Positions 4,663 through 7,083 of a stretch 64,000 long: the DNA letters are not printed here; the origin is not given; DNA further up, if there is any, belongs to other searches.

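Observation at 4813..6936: Unusual fusion: two cNMP-binding domains, a BFD-like [2Fe-2S] motif and a ferredoxin-reductase-like FAD/NAD(P) domain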

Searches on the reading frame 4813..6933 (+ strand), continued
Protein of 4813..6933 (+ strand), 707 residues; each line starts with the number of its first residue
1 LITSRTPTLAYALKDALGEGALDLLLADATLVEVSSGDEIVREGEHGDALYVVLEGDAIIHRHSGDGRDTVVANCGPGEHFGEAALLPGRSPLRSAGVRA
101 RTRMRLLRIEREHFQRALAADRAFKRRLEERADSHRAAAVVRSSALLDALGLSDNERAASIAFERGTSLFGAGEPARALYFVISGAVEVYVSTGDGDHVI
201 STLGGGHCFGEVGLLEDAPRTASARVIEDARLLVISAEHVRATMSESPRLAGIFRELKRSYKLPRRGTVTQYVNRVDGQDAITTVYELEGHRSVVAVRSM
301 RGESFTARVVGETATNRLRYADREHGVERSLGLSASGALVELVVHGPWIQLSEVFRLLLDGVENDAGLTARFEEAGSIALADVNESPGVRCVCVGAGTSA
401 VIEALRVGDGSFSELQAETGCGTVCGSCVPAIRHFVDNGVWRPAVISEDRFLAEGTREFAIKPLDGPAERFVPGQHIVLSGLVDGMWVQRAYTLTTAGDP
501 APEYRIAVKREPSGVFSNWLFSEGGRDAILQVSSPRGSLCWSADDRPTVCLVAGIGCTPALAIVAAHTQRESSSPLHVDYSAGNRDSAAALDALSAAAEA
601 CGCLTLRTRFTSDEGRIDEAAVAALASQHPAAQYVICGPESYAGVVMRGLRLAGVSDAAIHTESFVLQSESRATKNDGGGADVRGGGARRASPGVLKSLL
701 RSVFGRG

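Call 21: search_protein_families(library=pfam, proteins=[L005:9869-11413:+, L005:10933-11886:+, L005:8535-9935:-, L005:12109-13374:+, L005:12063-12899:-, L005:7595-8353:-, L005:6493-7413:+, L001:4495-6396:+, L001:6464-7354:-, L001:3-635:-], max_evalue=0.001)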
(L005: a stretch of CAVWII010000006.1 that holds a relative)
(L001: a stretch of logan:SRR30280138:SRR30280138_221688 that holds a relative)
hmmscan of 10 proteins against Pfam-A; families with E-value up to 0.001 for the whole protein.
L005:9869-11413:+ (515 aa): 2 families
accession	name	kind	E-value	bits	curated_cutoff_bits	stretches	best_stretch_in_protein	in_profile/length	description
PF00027.35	cNMP_binding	-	3.2e-40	136.4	27.5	2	43-132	2-89/89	Cyclic nucleotide-binding domain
PF04324.20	Fer2_BFD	-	3.2e-10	40.6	26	1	399-446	1-48/50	BFD-like [2Fe-2S] binding domain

L005:10933-11886:+ (318 aa): 1 family
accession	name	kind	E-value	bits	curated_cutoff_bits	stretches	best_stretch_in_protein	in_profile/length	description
PF00970.30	FAD_binding_6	-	4.3e-10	40.2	21.1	1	127-194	31-97/99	Oxidoreductase FAD-binding domain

L005:8535-9935:- (467 aa): 0 families

L005:12109-13374:+ (422 aa): 2 families
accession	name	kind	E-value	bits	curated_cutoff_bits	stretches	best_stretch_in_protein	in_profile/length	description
PF02738.23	MoCoBD_1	-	4.1e-69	232.8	27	1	100-346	4-244/244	Molybdopterin cofactor-binding domain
PF01315.27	Ald_Xan_dh_C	-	8.2e-12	45.9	31.3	1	1-81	41-110/110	Aldehyde oxidase and xanthine dehydrogenase, a/b hammerhead domain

L005:12063-12899:- (279 aa): 0 families

L005:7595-8353:- (253 aa): 0 families

L005:6493-7413:+ (307 aa): 1 family
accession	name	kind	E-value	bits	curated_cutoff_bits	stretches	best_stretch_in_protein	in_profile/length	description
PF00528.27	BPD_transp_1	-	6.4e-15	55.8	26.4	1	121-297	3-179/184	Binding-protein-dependent transport system inner membrane component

L001:4495-6396:+ (634 aa): 1 family
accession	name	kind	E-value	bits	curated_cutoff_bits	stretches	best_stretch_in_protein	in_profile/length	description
PF07220.16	DUF1420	-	1e-23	84.3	19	1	118-545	157-600/672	Protein of unknown function (DUF1420)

L001:6464-7354:- (297 aa): 1 family
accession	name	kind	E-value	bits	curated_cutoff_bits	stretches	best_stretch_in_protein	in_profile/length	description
PF03601.19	Cons_hypoth698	-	8.4e-49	166.6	24.5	1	9-273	31-301/304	Conserved hypothetical protein 698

L001:3-635:- (211 aa): 1 family
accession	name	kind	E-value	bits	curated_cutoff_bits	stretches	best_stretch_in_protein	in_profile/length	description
PF19307.5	SrpI-like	-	2.9e-56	190.7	22.8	1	58-209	11-161/254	Type 2A encapsulin shell protein SrpI-like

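Call 28: search_protein_representatives(alignment_id=A1)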
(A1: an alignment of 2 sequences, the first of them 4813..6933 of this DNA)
Query: 2 sequences, 725 profile positions. Proteins with E-value up to 0.001 (for the whole library): 76551; up to 1e-10: 12991; up to 1e-30: 575. The best 150 are listed.
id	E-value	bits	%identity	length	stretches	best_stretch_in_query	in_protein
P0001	0.0e+00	1369.1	-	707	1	7-724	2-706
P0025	7.6e-239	811.2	-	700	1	18-698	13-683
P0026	1.6e-208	711.0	-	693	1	23-704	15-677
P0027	2.2e-185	634.5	-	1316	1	17-701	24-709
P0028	1.1e-174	599.1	-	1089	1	21-701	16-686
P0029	4.2e-167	574.1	-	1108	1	25-701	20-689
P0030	2.6e-164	564.8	-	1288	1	20-702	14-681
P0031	8.3e-161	553.2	-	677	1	19-685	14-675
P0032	3.3e-158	544.7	-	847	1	18-695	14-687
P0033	1.0e-153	529.8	-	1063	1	15-707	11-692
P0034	8.5e-153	526.8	-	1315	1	21-701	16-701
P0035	3.7e-152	524.6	-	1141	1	16-690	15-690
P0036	1.8e-149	515.8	-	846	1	21-683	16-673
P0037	4.2e-149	514.5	-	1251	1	45-689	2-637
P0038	9.8e-148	510.0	-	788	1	18-685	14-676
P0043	4.9e-141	487.9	-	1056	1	25-693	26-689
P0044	7.0e-140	484.1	-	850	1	30-685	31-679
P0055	2.6e-130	452.4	-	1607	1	21-691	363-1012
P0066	3.4e-123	428.9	-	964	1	28-699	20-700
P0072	4.1e-121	422.0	-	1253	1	22-697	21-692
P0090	2.9e-114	399.4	-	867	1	15-685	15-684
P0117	2.8e-106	373.0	-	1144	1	38-688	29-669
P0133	1.0e-101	357.9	-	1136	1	30-670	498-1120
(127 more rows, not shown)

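Call 29: predict_structure(alignment_id=A1)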
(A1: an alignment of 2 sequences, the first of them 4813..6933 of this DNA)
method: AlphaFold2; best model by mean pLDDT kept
length: 707 residues; sequences in the alignment: 2
mean_pLDDT: 49.9   pTM: 0.30
mean pLDDT of the five models: 49.9, 47.5, 46.3, 39.9, 33.2
residues with pLDDT >= 90: 3; 70-90: 143; 50-70: 186; < 50: 375
segments of 3 or more residues with pLDDT < 50: 1-18, 63-70, 88-95, 211-213, 256-446, 449-457, 468-470, 472-500, 507-543, 554-558, 583-590, 610-615, 664-707
pLDDT, mean of each block of 10 residues (from residue 1): 33 44 66 85 65 75 47 59 51 58 82 72 62 55 62 74 86 73 73 61 61 52 79 81 66 47 31 34 34 31 26 30 35 30 32 29 26 24 24 32 40 34 32 40 47 46 50 43 30 42 50 29 29 28 58 53 55 67 47 63 62 53 79 69 73 79 42 24 24 31 31
secondary structure, 60 per line:
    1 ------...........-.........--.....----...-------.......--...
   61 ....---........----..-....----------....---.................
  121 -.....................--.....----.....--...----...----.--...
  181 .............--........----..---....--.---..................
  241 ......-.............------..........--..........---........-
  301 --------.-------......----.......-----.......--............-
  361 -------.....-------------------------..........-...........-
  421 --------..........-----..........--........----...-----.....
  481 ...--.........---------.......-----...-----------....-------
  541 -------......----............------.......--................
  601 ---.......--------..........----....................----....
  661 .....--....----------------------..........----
elements in order (helices of 4 or more, strands of 3 or more residues): H7-17 H19-27 E30-34 E39-41 E49-55 E58-64 E68-75 H83-86 E97-100 E104-110 H111-120 H122-142 H145-149 H154-158 E161-163 E168-170 E178-193 E196-203 H213-216 E223-236 H237-246 H248-260 E267-276 E279-288 E292-299 E317-322 E327-333 E339-345 H348-359 H368-372 H398-407 H409-419 H429-438 E444-453 E456-463 E476-483 E486-494 E504-510 E516-518 E530-533 E548-553 H558-569 E576-582 H585-600 E604-610 H619-628 E633-639 H640-652 E660-665 H668-671 H694-703

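Call 32: search_protein_families(library=pfam, proteins=[P0032, P0036, P0044, P0028, P0029, P0033, P0027, P0030, P0133], max_evalue=0.001)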
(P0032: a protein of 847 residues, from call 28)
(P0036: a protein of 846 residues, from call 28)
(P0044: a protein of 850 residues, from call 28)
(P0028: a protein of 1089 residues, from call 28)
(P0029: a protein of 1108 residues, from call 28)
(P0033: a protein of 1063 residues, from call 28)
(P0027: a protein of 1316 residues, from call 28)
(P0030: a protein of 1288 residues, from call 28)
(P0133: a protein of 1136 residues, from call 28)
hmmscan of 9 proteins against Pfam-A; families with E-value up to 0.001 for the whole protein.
P0032 (847 aa): 4 families
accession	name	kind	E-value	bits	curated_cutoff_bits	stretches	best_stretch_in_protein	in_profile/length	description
PF00027.35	cNMP_binding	-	2.2e-50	169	27.5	2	165-251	2-89/89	Cyclic nucleotide-binding domain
PF00970.30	FAD_binding_6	-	2.2e-10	41.2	21.1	1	453-547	3-97/99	Oxidoreductase FAD-binding domain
PF04324.20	Fer2_BFD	-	8.9e-10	39.2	26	1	397-444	1-48/50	BFD-like [2Fe-2S] binding domain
PF00175.26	NAD_binding_1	-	9.4e-08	33.1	22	1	562-656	4-108/109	Oxidoreductase NAD-binding domain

P0036 (846 aa): 4 families
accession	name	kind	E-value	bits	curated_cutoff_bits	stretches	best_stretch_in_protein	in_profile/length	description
PF00027.35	cNMP_binding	-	1e-42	144.5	27.5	2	162-247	2-88/89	Cyclic nucleotide-binding domain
PF00175.26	NAD_binding_1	-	5.9e-13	49.9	22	1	558-654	2-108/109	Oxidoreductase NAD-binding domain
PF00970.30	FAD_binding_6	-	1.8e-10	41.5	21.1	1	451-545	3-97/99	Oxidoreductase FAD-binding domain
PF04324.20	Fer2_BFD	-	4.5e-08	33.8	26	1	396-443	2-49/50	BFD-like [2Fe-2S] binding domain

P0044 (850 aa): 5 families
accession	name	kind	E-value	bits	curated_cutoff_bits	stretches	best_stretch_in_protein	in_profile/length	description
PF00027.35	cNMP_binding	-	2.2e-43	146.6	27.5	2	39-126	3-88/89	Cyclic nucleotide-binding domain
PF00970.30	FAD_binding_6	-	8.2e-13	49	21.1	1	455-549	3-97/99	Oxidoreductase FAD-binding domain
PF04324.20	Fer2_BFD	-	3.2e-09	37.4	26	1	399-447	1-49/50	BFD-like [2Fe-2S] binding domain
PF00175.26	NAD_binding_1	-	1.6e-07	32.4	22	1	562-657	2-107/109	Oxidoreductase NAD-binding domain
PF08030.17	NAD_binding_6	-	0.00047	20.7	22.2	0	559-615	4-70/156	Ferric reductase NAD binding domain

P0028 (1089 aa): 5 families
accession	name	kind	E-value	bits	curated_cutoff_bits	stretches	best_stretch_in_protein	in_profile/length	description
PF02898.20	NO_synthase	-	4.6e-160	532.9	22.7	1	718-1075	4-361/362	Nitric oxide synthase, oxygenase domain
PF00027.35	cNMP_binding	-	6.7e-45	151.4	27.5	2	161-246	2-88/89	Cyclic nucleotide-binding domain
PF00970.30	FAD_binding_6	-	8.3e-13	49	21.1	1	451-543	5-97/99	Oxidoreductase FAD-binding domain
PF04324.20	Fer2_BFD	-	2.5e-12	47.4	26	1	394-440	2-48/50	BFD-like [2Fe-2S] binding domain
PF00175.26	NAD_binding_1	-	5.7e-07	30.6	22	1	558-652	4-108/109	Oxidoreductase NAD-binding domain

P0029 (1108 aa): 4 families
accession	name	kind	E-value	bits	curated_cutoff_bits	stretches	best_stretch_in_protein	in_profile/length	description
PF00027.35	cNMP_binding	-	9.4e-40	134.9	27.5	2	162-247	2-88/89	Cyclic nucleotide-binding domain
PF00970.30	FAD_binding_6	-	1.1e-11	45.4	21.1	1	448-542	2-97/99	Oxidoreductase FAD-binding domain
PF00067.27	p450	-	4.6e-11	42.6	22.8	1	897-1100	93-305/462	Cytochrome P450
PF04324.20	Fer2_BFD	-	2.9e-10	40.8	26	1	393-440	1-48/50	BFD-like [2Fe-2S] binding domain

P0033 (1063 aa): 5 families
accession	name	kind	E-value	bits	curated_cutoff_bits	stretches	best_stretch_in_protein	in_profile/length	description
PF00027.35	cNMP_binding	-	1e-44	150.8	27.5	2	33-122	2-89/89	Cyclic nucleotide-binding domain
PF00487.30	FA_desaturase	-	1e-25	91.4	29.7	1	760-1002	3-240/253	Fatty acid desaturase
PF00970.30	FAD_binding_6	-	7.9e-12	45.8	21.1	1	451-541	7-96/99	Oxidoreductase FAD-binding domain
PF04324.20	Fer2_BFD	-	6.4e-10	39.7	26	1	391-438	1-48/50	BFD-like [2Fe-2S] binding domain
PF00175.26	NAD_binding_1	-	1.7e-07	32.3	22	1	557-650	4-107/109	Oxidoreductase NAD-binding domain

P0027 (1316 aa): 5 families
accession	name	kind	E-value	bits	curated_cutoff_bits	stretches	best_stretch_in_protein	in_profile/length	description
PF00027.35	cNMP_binding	-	3.7e-46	155.5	27.5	2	174-259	2-88/89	Cyclic nucleotide-binding domain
PF00067.27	p450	-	4.3e-37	128.4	22.8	1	918-1288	92-445/462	Cytochrome P450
PF04324.20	Fer2_BFD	-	8e-10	39.4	26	1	410-457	1-48/50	BFD-like [2Fe-2S] binding domain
PF00970.30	FAD_binding_6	-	1.5e-08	35.3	21.1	1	467-560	4-97/99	Oxidoreductase FAD-binding domain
PF00175.26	NAD_binding_1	-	3.3e-05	24.9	22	1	574-667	4-107/109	Oxidoreductase NAD-binding domain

P0030 (1288 aa): 4 families
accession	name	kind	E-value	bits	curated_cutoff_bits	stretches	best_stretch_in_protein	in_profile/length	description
PF00027.35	cNMP_binding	-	3.2e-42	142.8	27.5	2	161-245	2-87/89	Cyclic nucleotide-binding domain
PF00067.27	p450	-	1.9e-26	93.3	22.8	1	896-1273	93-456/462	Cytochrome P450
PF00970.30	FAD_binding_6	-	4.9e-11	43.3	21.1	1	442-537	2-97/99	Oxidoreductase FAD-binding domain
PF04324.20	Fer2_BFD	-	9.3e-09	35.9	26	1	387-434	1-48/50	BFD-like [2Fe-2S] binding domain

P0133 (1136 aa): 7 families
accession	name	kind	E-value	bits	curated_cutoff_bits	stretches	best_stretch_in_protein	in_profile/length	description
PF00027.35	cNMP_binding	-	1.7e-36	124.5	27.5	2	505-592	2-88/89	Cyclic nucleotide-binding domain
PF04324.20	Fer2_BFD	-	3e-11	43.9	26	1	857-904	1-48/50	BFD-like [2Fe-2S] binding domain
PF00970.30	FAD_binding_6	-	4.2e-10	40.3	21.1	1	914-1006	4-97/99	Oxidoreductase FAD-binding domain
PF00175.26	NAD_binding_1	-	1.1e-06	29.7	22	1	1018-1112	2-106/109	Oxidoreductase NAD-binding domain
PF12831.13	FAD_oxidored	-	1.4e-05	25.1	27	1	15-188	3-149/416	FAD dependent oxidoreductase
PF13450.12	NAD_binding_8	-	0.00048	20.8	21.9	0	16-76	1-54/68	NAD(P)-binding Rossmann-like domain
PF04820.20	Trp_halogenase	-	0.00068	19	21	0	15-53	3-45/458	Tryptophan halogenase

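Call 51: find_homologous_proteins(query=A2, max_evalue=1e-40)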
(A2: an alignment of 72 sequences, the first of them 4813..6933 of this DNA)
Query A2 (72 sequences) (707 aa, profile of the alignment): 6 proteins with E <= 1e-40 among 8000 candidates.
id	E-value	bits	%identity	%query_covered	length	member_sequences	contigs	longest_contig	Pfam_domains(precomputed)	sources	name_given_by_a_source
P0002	1.5e-221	755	39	98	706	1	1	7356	PF04324.21,PF00027.36,PF00970.31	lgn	-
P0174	1.1e-203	696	36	92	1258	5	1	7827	PF04324.21,PF00027.36,PF00970.31,PF00067.28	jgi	-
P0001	1.3e-198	679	100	100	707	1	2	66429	PF04324.21,PF00027.36,PF00970.31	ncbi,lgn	-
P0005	2.6e-53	199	30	30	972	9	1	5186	PF07714.24,PF00069.32,PF00027.36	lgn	-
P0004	3.1e-43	166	32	32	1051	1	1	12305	PF00005.34,PF03412.22,PF00027.36,PF00664.29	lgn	-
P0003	9.6e-42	161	35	33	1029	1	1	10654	PF00005.34,PF03412.22,PF02463.26,PF00027.36,PF00664.29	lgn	-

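Call 52: list_cluster_members(proteins=[P0028, P0035, P0025, P0026, P0031, P0027, P0090, P0066, P0033, P0072])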
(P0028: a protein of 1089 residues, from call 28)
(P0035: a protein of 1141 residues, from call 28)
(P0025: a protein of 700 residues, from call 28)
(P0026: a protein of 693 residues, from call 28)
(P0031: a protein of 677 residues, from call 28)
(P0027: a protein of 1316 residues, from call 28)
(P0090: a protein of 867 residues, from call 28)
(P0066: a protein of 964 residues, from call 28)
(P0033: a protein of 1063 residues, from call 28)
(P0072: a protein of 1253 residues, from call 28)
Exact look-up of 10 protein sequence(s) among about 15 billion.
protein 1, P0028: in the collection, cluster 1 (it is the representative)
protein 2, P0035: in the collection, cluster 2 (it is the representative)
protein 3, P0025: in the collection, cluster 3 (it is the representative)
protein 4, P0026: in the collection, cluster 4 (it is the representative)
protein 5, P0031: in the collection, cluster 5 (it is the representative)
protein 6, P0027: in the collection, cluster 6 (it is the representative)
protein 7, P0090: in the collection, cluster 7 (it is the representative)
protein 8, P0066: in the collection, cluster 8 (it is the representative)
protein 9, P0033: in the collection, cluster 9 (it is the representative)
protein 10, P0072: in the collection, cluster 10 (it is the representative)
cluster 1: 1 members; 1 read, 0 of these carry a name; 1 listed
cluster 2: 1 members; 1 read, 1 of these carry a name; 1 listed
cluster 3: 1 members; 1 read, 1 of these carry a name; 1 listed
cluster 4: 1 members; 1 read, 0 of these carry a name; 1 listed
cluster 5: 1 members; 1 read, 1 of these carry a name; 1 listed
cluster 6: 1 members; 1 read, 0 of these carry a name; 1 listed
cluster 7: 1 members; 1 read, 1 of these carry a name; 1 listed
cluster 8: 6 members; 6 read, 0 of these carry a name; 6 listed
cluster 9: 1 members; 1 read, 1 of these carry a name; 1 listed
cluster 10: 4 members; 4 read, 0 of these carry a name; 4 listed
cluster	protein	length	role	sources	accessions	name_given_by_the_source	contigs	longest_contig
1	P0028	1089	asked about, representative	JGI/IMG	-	-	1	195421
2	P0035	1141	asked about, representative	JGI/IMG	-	nitric-oxide synthase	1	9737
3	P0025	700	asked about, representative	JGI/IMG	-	ferredoxin-NADP reductase/CRP-like cAMP-binding protein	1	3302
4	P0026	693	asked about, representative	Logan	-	-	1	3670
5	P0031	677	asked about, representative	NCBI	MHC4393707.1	MAG: cyclic nucleotide-binding domain-containing protein, partial [Planctomycetota ...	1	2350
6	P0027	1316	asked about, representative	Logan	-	-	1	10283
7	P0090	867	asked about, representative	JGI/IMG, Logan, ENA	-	ferredoxin-NADP reductase/CRP-like cAMP-binding protein/bacterioferritin-associated ...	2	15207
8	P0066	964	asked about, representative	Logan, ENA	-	-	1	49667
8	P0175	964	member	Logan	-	-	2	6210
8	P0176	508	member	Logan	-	-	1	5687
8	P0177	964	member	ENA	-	-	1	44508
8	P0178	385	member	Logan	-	-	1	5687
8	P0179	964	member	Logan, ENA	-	-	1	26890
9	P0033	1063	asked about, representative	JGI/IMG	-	ferredoxin-NADP reductase/CRP-like cAMP-binding protein/fatty acid desaturase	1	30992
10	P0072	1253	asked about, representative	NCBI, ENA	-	-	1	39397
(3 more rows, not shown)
